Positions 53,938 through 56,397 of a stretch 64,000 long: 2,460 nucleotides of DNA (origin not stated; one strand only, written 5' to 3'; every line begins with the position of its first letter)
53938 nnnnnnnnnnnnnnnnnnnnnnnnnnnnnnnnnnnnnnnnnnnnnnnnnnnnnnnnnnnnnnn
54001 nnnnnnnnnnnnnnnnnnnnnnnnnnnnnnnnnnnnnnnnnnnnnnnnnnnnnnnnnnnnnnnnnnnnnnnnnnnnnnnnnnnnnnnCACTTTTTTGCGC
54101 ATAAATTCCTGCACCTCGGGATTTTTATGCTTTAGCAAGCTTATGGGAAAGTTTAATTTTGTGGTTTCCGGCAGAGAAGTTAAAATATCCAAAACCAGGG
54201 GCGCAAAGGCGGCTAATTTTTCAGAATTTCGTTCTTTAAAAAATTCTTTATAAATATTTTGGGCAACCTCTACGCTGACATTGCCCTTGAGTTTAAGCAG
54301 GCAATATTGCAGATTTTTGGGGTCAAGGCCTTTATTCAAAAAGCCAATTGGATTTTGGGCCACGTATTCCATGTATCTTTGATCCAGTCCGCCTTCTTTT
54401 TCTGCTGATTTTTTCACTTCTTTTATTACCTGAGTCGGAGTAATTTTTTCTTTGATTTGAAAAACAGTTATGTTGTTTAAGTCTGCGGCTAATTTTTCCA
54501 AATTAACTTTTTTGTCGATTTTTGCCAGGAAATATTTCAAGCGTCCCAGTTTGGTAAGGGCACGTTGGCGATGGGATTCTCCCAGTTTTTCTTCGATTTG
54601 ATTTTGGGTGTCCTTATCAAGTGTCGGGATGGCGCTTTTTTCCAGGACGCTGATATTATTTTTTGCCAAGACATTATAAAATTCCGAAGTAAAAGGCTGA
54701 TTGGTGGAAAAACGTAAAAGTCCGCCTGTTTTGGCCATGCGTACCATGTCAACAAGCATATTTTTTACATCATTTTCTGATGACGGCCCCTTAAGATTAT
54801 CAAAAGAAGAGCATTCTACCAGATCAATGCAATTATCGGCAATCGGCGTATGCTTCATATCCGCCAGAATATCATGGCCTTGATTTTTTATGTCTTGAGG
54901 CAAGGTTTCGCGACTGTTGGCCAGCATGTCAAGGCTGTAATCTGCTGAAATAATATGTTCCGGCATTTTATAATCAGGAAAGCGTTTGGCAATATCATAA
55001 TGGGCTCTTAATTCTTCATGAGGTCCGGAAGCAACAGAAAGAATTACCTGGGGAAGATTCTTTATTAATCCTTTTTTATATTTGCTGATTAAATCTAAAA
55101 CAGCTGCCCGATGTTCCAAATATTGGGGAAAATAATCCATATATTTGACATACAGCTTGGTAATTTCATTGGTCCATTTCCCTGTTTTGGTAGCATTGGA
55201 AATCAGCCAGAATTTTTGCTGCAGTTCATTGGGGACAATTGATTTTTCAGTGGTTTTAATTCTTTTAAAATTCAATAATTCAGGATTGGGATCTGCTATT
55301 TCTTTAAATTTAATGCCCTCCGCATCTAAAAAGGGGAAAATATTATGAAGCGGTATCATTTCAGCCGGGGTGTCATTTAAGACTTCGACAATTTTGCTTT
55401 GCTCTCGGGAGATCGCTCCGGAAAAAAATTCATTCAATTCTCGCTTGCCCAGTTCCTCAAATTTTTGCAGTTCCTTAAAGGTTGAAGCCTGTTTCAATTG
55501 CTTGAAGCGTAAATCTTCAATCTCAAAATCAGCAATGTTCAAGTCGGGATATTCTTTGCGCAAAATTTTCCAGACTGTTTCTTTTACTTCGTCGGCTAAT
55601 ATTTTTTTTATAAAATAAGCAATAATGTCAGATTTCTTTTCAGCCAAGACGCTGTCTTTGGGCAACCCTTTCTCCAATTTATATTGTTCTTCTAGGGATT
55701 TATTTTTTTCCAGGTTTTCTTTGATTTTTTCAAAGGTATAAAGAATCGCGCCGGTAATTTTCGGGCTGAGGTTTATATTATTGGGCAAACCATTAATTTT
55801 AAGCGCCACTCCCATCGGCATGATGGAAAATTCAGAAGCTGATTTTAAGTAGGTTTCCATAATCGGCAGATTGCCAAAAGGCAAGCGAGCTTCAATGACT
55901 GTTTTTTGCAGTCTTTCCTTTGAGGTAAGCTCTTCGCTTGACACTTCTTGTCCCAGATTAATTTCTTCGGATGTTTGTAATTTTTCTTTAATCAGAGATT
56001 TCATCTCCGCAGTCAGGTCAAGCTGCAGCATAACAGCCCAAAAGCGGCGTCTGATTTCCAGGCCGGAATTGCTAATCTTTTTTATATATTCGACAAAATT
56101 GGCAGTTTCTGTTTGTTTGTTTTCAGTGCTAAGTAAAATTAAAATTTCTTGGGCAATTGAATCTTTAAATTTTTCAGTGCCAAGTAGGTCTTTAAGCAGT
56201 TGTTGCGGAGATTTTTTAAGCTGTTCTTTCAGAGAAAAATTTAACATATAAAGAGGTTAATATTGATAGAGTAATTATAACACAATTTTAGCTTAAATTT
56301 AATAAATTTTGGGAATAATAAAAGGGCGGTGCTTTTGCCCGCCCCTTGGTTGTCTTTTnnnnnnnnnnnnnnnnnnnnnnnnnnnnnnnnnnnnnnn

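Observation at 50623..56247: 1874-aa soluble giant protein with embedded SAM-MTase-like segment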

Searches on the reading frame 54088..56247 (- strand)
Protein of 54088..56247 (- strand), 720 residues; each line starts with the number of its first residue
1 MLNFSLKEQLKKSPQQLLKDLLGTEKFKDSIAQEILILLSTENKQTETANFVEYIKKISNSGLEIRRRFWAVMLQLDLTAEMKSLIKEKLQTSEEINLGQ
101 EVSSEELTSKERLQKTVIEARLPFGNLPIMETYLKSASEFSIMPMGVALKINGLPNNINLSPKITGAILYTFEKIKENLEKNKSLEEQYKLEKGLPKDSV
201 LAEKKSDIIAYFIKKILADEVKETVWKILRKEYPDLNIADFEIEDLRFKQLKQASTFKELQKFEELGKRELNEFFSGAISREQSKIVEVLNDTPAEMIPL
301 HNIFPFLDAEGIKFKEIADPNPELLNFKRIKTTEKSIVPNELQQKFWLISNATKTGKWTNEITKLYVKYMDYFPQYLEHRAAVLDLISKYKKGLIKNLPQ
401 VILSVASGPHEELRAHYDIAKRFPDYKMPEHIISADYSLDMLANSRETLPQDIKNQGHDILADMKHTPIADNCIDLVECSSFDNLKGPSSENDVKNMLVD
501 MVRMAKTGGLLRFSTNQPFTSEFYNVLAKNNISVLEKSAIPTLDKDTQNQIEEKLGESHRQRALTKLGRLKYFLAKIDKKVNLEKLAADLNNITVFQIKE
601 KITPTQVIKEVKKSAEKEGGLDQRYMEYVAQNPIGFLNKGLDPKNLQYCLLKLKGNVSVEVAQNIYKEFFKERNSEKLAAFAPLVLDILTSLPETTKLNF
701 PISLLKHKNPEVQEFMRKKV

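Call 28: search_solved_structures(query=A2, max_evalue=1, show_alignments=3)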
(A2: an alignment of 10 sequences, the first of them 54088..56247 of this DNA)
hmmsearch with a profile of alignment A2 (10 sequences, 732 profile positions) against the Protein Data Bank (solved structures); distinct sequences matched with E-value up to 1: 5.
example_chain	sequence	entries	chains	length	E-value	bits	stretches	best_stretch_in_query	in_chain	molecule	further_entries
3d2l_A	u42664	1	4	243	0.00064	21.5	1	450-536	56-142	SAM-dependent methyltransferase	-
2ywq_A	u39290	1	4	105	0.19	13.3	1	396-446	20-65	Ribosomal subunit interface protein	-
6gzx_V3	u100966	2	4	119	0.25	12.9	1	396-446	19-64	Ribosome hibernation promoting factor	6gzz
6gzq_V2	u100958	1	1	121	0.26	12.9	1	396-446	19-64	Ribosome hibernation promoting factor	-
1vl5_A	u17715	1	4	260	0.33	12.5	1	450-498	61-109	unknown conserved protein BH2331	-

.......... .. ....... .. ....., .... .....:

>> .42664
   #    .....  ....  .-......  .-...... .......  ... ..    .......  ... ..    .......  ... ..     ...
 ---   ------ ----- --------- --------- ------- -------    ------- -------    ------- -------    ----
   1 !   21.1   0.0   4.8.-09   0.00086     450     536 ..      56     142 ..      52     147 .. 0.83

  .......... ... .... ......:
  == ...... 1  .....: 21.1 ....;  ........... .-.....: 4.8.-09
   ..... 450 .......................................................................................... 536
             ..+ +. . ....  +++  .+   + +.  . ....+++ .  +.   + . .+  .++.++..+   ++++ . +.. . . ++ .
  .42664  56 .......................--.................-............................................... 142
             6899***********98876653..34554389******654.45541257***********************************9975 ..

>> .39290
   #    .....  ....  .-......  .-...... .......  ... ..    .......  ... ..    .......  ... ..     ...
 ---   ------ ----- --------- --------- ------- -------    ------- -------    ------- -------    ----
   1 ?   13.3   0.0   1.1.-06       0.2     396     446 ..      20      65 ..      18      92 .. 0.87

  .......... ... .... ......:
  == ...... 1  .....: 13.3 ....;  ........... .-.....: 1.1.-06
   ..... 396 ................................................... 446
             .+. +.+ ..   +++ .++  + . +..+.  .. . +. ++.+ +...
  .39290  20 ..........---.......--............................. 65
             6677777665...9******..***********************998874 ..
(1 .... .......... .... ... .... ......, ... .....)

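Call 33: predict_structure(alignment_id=A2)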
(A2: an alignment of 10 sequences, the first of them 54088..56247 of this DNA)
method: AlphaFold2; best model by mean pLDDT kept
length: 720 residues; sequences in the alignment: 10
mean_pLDDT: 73.6   pTM: 0.51
mean pLDDT of the five models: 73.6, 72.5, 68.9, 68.6, 68.2
residues with pLDDT >= 90: 153; 70-90: 283; 50-70: 186; < 50: 98
segments of 3 or more residues with pLDDT < 50: 1-10, 23-30, 40-46, 92-113, 254-294, 333-337
pLDDT, mean of each block of 10 residues (from residue 1): 42 54 48 53 49 63 59 58 63 39 40 54 57 57 62 71 66 67 79 77 69 70 80 81 69 48 45 39 38 56 83 78 63 51 75 71 82 83 93 93 84 92 90 88 87 91 81 93 63 89 95 89 95 94 91 89 85 95 96 81 84 80 88 88 93 86 86 76 89 69 82 84
secondary structure, 60 per line:
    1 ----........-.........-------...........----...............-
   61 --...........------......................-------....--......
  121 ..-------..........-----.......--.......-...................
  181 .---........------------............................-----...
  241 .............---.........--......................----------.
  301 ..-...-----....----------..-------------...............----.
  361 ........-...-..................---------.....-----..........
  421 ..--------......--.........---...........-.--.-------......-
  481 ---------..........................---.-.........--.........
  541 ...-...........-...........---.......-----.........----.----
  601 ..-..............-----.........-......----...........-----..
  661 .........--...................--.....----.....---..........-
elements in order (helices of 4 or more, strands of 3 or more residues): H5-12 H14-22 H30-40 H45-59 H63-73 H80-101 H109-112 E115-122 H130-139 E145-151 E154-160 H162-181 H185-192 H205-232 E241-253 H257-265 H268-289 E312-315 H341-355 H360-368 H374-391 E401-405 H411-422 E431-436 H439-447 H451-456 E457-461 E474-479 H490-504 E505-515 H521-529 E532-543 H545-555 H557-567 E571-577 H583-591 H604-617 H623-631 H633-638 H643-653 H659-669 H672-690 H693-697 H702-706 H710-719

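Call 35: search_protein_representatives(alignment_id=A2)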
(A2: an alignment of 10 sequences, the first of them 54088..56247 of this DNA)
Query: 10 sequences, 732 profile positions. Proteins with E-value up to 0.001 (for the whole library): 108; up to 1e-10: 71; up to 1e-30: 27. The best 108 are listed.
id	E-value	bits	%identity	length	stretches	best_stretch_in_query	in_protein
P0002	0.0e+00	1018.7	-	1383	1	4-732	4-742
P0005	1.6e-293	992.2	-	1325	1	3-732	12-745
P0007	6.5e-278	940.6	-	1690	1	5-732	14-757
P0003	7.6e-278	940.4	-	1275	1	5-732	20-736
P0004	4.1e-277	937.9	-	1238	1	28-732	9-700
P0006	6.5e-277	937.3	-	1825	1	5-731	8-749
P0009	4.0e-274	928.1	-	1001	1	41-732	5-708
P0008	3.8e-257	871.9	-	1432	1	40-731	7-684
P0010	1.4e-232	790.7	-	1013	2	235-731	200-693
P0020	5.6e-140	484.6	-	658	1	218-730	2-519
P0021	5.0e-67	243.4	-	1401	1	265-604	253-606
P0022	2.4e-62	227.9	-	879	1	28-726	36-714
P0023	3.7e-61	224.0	-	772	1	548-732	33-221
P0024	4.6e-54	200.6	-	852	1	534-731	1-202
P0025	4.8e-53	197.2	-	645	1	307-595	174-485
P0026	1.3e-50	189.1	-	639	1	285-597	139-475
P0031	3.6e-38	148.0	-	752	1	348-620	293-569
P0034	4.1e-34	134.6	-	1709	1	305-625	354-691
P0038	4.5e-30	121.2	-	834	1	353-600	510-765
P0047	3.2e-20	88.7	-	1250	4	438-614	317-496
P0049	2.7e-19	85.6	-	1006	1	376-641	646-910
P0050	5.5e-19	84.6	-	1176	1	396-596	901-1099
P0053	1.9e-18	82.8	-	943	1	341-608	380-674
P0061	2.6e-15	72.5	-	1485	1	409-602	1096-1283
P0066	3.7e-13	65.3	-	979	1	378-593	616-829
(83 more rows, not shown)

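Call 38: fold_search(model_id=the predicted structure, library=pdb)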
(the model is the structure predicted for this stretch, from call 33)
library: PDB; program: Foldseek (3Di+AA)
matches with E <= 10: 1339; with E <= 0.001: 426
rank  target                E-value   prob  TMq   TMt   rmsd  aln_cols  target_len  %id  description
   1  5w7k_B                3.6e-06  1.00  0.16  0.38  14.0       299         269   15  Crystal structure of OxaG (released 2018-06-27)
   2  4iv8_A                3.8e-06  1.00  0.18  0.43   8.8       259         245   14  Crystal structure of N-methyl transferase from Plasmodium knowlesi complexed with S-adenosyl methionine (released 2014-02-19)
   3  5w7m                  4.0e-06  1.00  0.17  0.39  12.5       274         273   14  Crystal structure of RoqN (released 2018-06-27)
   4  6f5z_B                4.6e-06  1.00  0.17  0.50   9.1       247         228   14  Complex between the Haloferax volcanii Trm112 methyltransferase activator and the Hvo_0019 putative methyltransferase (released 2018-07-11)
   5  3uj6                  4.8e-06  1.00  0.19  0.44   9.0       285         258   13  SeMet Phosphoethanolamine methyltransferase from Plasmodium falciparum in complex with SAM and PO4 (released 2011-11-30)
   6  4r6w_A                5.3e-06  1.00  0.20  0.46   8.9       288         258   13  Plasmodium falciparum phosphoethanolamine methyltransferase D128A mutant in complex with S-adenosylhomocysteine and ph (released 2014-10-08)
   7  3vc2_F                5.3e-06  1.00  0.18  0.40  12.1       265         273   10  Crystal structure of geranyl diphosphate C-methyltransferase from Streptomyces coelicolor A3(2) in complex with Mg2+,  (released 2012-04-11)
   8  1wzn_A                5.5e-06  1.00  0.17  0.47  14.0       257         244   13  Crystal Structure of the SAM-dependent methyltransferase from Pyrococcus horikoshii OT3 (released 2006-03-14)
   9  5gm1_B                5.5e-06  1.00  0.16  0.36   9.9       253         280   16  Crystal structure of methyltransferase TleD complexed with SAH (released 2016-09-28)
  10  3vc2_C                5.8e-06  1.00  0.19  0.42  11.4       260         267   11  Crystal structure of geranyl diphosphate C-methyltransferase from Streptomyces coelicolor A3(2) in complex with Mg2+,  (released 2012-04-11)
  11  8zc7_B                5.8e-06  1.00  0.17  0.37   9.6       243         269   11  Crystallographic analysis of MitM, which catalyzes the post-mitosane modification in mitomycin biosynthesis (released 2024-11-27)
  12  5gm1_C                6.1e-06  1.00  0.16  0.37  10.4       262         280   14  Crystal structure of methyltransferase TleD complexed with SAH (released 2016-09-28)
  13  3ujb_A                6.1e-06  1.00  0.20  0.45   8.9       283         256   12  Phosphoethanolamine methyltransferase from Plasmodium falciparum in complex with SAH and phosphoethanolamine (released 2011-11-30)
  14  3uj7_A                6.1e-06  1.00  0.19  0.44   9.4       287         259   12  Phosphoethanolamine methyltransferase from Plasmodium falciparum in complex with SAM and PO4 (released 2011-11-30)
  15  3bus_B                6.4e-06  1.00  0.17  0.44   9.2       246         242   12  Crystal Structure of RebM (released 2008-03-25)
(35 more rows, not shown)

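Call 39: search_protein_families(library=pfam, proteins=[P0034, P0038, P0047, P0050, P0061, P0049, P0053, P0066], max_evalue=0.001)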
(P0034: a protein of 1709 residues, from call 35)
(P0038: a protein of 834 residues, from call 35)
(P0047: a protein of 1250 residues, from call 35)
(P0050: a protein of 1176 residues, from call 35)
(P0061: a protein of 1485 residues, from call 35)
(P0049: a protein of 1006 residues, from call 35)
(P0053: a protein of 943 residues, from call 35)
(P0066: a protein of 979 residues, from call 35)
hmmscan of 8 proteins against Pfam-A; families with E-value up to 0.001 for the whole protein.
P0034 (1709 aa): 0 families

P0038 (834 aa): 0 families

P0047 (1250 aa): 0 families

P0050 (1176 aa): 7 families
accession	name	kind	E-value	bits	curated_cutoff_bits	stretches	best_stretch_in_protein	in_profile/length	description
PF04851.21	ResIII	-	2.8e-11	44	22.5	1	307-473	26-162/164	Type III restriction enzyme, res subunit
PF00176.29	SNF2-rel_dom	-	2.8e-10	40.2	24.9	1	305-554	17-250/290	SNF2-related domain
PF00271.37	Helicase_C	-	1.1e-07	32.5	23.5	1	689-760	41-110/110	Helicase conserved C-terminal domain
PF05148.21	Methyltransf_8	-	4e-05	24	27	1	970-1053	103-181/219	Hypothetical methyltransferase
PF00270.35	DEAD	-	8.6e-05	22.8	26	1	313-479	23-165/167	DEAD/DEAH box helicase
PF08241.18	Methyltransf_11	-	0.00018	22.5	21.2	0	956-1028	20-93/95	Methyltransferase domain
PF13872.12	AAA_34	-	0.00018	21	27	1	368-474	113-225/306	P-loop containing NTP hydrolase pore-1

P0061 (1485 aa): 1 family
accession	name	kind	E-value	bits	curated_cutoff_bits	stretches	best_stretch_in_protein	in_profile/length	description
PF08241.18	Methyltransf_11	-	9.3e-05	23.4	21.2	1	1140-1208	21-95/95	Methyltransferase domain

P0049 (1006 aa): 0 families

P0053 (943 aa): 0 families

P0066 (979 aa): 0 families

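Call 40: list_cluster_members(proteins=[P0020, P0021, P0022, P0025, P0026, P0031, P0034, P0038, P0050, P0047])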
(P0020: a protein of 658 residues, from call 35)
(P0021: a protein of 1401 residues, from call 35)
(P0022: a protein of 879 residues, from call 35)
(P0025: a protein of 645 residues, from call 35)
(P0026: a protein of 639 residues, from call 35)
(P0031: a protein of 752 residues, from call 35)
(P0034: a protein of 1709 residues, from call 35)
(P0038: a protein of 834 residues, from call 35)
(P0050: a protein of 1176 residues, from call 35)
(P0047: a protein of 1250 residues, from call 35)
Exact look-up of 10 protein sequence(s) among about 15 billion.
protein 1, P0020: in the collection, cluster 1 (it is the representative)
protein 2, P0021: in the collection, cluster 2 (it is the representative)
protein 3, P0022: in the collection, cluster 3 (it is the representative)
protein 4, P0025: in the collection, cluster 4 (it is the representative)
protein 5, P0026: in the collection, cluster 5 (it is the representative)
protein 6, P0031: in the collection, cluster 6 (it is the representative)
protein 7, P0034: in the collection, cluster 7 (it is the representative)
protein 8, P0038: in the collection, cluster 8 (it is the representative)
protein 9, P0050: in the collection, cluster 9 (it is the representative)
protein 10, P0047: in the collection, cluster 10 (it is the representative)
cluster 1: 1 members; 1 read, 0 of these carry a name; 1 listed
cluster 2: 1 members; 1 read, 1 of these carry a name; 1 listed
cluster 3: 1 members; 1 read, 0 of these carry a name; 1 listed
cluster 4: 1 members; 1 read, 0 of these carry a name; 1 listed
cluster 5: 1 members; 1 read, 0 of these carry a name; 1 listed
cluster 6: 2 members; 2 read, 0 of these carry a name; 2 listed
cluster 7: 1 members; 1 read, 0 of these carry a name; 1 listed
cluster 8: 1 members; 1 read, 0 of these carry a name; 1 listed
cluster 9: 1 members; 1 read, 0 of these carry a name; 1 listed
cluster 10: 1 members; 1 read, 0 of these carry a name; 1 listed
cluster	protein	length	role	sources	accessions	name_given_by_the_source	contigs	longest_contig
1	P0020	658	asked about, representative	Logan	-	-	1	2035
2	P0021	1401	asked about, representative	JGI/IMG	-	hypothetical protein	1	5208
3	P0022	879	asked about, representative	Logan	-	-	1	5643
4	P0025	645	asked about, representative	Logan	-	-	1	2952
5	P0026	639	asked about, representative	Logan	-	-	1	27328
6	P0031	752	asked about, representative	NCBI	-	-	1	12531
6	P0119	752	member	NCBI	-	-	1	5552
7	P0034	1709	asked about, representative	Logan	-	-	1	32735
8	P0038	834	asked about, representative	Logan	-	-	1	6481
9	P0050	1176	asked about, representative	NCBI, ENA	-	-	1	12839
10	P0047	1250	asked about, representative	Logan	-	-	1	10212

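Call 41: find_encoding_contigs(protein=P0026, flank=10000, max_places=2)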
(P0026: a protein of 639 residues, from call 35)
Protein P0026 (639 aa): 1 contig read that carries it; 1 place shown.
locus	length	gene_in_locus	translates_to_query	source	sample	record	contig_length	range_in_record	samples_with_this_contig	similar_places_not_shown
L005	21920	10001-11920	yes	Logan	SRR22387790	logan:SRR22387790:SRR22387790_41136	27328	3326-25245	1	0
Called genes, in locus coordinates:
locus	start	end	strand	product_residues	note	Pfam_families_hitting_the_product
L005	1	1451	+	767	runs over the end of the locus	PF00932:LTD, PF01336:tRNA_anti-codon (faint)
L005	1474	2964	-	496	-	PF08529:NusA_N, PF13184:KH_NusA_1st, PF07650:KH_2 (faint), PF26594:KH_NusA_2nd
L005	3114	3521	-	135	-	-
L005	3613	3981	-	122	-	PF08378:NERD (weak), PF02021:UPF0102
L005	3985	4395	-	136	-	-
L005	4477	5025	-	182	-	PF01209:Ubie_methyltran, PF13847:Methyltransf_31, PF08241:Methyltransf_11, PF08242:Methyltransf_12, PF13649:Methyltransf_25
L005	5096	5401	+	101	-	-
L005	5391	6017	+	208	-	PF08843:AbiEii (weak)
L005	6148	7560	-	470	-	PF02310:B12-binding, PF04055:Radical_SAM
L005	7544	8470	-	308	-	PF10017:Methyltransf_33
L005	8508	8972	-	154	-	PF04677:CwfJ_C_1 (weak), PF01230:HIT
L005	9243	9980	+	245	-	PF01978:TrmB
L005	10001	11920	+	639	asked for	PF01209:Ubie_methyltran (weak), PF08241:Methyltransf_11 (weak)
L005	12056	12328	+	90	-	PF02583:Trns_repr_metal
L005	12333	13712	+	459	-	PF00403:HMA, PF13386:DsbD_2, PF13473:Cupredoxin_1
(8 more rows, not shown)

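Call 52: search_protein_families(library=padloc, proteins=[P0050, P0026, P0038, P0061, P0047, P0049], max_evalue=0.01)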
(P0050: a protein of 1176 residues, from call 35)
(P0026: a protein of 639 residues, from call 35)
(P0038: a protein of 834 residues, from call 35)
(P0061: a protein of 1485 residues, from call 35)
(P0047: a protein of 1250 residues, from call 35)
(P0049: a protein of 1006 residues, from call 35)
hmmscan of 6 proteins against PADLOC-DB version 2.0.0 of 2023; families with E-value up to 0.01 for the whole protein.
P0050 (1176 aa): 28 families (the best 25 are shown)
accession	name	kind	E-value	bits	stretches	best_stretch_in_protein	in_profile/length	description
PDLC02627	DrmD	-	9.9e-13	45.1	1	679-791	586-694/748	DrmD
PDLC02623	DrmD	-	2.7e-11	40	2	694-785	560-650/1040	DrmD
PDLC00633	ZorD1|ZorD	-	6.6e-11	39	2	690-768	775-851/908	"SWI2/SNF2 helicase, Mrr-like nuclease"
PDLC02634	DrmD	-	1e-09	34.8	1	702-798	527-622/900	DrmD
PDLC02850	DpdE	-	3.5e-09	33.1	1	691-790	1139-1237/1282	DpdE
PDLC02500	BrxHI|BrxHII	-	3.5e-08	30.5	1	692-791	509-605/933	BrxHI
PDLC02851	DpdE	-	5.9e-08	29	1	700-797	941-1037/1055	DpdE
PDLC00631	ZorD1|ZorD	-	7.1e-08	28.7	2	689-768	798-877/1071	"SWI2/SNF2 helicase, Mrr-like nuclease"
PDLC02625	DrmD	-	3e-07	27.4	1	678-789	285-398/792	DrmD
PDLC00629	ZorD1|ZorD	-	3.7e-07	26.5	1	673-805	827-965/1012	"SWI2/SNF2 helicase, Mrr-like nuclease"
PDLC02845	DpdE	-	4.1e-07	26.2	1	692-788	1171-1266/1293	DpdE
PDLC02504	BrxHI|BrxHII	-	4.7e-07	26.1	1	689-793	512-615/971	BrxHII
PDLC02621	DrmD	-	1.3e-06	25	1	684-776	545-641/1040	DrmD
PDLC00634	ZorD1|ZorD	-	1.4e-06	24.3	1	421-768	630-934/1208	"SWI2/SNF2 helicase, Mrr-like nuclease"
PDLC02842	DpdE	-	2.4e-06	23.5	1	379-536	784-932/1176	DpdE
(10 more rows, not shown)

P0026 (639 aa): 0 families

P0038 (834 aa): 0 families

P0061 (1485 aa): 1 family
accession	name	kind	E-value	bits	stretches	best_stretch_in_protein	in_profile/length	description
PDLC04134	mad2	-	0.00031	17.7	1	1145-1240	330-430/492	mads_2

P0047 (1250 aa): 0 families

P0049 (1006 aa): 0 families

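Call 53: search_protein_families(library=phrogs, proteins=[P0050, P0026, P0038, P0061, P0047, P0049], max_evalue=0.01)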
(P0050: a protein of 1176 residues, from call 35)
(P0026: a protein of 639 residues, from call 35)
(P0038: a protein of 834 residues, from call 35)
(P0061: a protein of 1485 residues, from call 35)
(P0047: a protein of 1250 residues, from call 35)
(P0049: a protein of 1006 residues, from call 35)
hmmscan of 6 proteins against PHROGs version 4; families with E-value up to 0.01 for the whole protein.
P0050 (1176 aa): 3 families
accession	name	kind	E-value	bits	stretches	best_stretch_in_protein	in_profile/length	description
phrog_62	-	DNA, RNA and nucleotide metabolism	3.2e-42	145.2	2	285-555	692-943/1881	DNA helicase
phrog_29996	-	unknown function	9.5e-08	31.4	1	690-789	1059-1158/1189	-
phrog_1685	-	unknown function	0.0037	15.4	0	734-795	1487-1549/2278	-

P0026 (639 aa): 0 families

P0038 (834 aa): 0 families

P0061 (1485 aa): 0 families

P0047 (1250 aa): 0 families

P0049 (1006 aa): 1 family
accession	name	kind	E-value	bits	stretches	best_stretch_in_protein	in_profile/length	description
phrog_17109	-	DNA, RNA and nucleotide metabolism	4.8e-10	40.7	0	272-328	120-176/204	DNA circularization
